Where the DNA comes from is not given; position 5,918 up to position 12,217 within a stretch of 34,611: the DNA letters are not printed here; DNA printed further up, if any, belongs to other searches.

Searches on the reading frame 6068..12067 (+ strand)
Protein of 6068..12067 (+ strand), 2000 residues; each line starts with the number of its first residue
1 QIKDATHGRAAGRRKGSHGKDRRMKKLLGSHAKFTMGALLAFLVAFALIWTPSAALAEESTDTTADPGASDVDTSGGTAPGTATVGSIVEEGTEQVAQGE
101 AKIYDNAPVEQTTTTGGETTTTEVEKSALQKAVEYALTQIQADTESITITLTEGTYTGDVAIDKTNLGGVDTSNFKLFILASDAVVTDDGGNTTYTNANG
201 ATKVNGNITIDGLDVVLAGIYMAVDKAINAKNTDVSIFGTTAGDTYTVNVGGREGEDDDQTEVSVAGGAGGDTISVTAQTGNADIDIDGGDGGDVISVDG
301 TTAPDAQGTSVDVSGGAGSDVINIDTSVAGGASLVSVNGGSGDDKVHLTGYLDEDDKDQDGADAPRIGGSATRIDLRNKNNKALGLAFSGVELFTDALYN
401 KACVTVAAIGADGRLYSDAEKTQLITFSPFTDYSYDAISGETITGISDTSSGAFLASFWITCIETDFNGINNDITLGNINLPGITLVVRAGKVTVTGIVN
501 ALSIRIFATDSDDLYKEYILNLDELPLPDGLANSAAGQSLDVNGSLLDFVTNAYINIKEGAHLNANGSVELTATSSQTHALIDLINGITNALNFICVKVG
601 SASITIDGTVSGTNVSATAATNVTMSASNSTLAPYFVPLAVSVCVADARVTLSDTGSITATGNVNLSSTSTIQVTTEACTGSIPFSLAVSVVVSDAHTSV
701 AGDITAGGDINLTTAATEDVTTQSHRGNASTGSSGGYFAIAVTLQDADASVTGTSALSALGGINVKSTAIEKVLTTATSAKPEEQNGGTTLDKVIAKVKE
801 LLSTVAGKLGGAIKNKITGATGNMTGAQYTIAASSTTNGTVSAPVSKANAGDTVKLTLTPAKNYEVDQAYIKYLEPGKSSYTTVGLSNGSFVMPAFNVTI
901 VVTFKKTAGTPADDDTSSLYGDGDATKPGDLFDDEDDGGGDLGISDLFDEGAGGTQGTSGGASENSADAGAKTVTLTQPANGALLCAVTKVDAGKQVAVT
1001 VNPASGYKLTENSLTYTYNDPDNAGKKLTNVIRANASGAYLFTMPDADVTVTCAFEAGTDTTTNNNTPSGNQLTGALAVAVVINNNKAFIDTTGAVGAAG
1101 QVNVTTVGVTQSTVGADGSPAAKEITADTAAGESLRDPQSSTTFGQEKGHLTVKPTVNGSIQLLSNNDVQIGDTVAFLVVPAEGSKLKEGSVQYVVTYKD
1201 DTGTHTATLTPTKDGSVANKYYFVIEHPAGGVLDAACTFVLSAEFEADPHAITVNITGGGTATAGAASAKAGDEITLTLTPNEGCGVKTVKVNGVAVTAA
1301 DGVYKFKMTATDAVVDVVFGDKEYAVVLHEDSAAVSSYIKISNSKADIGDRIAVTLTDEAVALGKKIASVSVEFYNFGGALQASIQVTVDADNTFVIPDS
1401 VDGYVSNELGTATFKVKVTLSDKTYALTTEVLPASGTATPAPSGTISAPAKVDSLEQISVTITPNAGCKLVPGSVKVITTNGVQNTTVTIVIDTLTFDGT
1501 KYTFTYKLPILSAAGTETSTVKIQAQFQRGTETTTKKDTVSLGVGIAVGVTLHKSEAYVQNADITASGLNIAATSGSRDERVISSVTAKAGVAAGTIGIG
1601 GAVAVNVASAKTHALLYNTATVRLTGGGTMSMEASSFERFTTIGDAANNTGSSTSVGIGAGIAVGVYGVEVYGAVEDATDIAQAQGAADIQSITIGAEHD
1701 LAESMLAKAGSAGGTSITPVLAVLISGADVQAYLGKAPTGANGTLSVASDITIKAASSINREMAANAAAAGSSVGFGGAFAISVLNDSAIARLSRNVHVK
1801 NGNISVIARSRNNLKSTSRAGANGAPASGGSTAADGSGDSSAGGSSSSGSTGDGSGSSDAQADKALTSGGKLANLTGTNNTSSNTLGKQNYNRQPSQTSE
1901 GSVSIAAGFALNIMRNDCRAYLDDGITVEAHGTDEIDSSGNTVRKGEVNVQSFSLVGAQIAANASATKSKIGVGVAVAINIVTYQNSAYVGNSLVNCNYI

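Call 93: search_solved_structures(query=window:6068-12067:+, max_evalue=0.1)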
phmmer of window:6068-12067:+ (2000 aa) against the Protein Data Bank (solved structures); distinct sequences matched with E-value up to 0.1: 0.
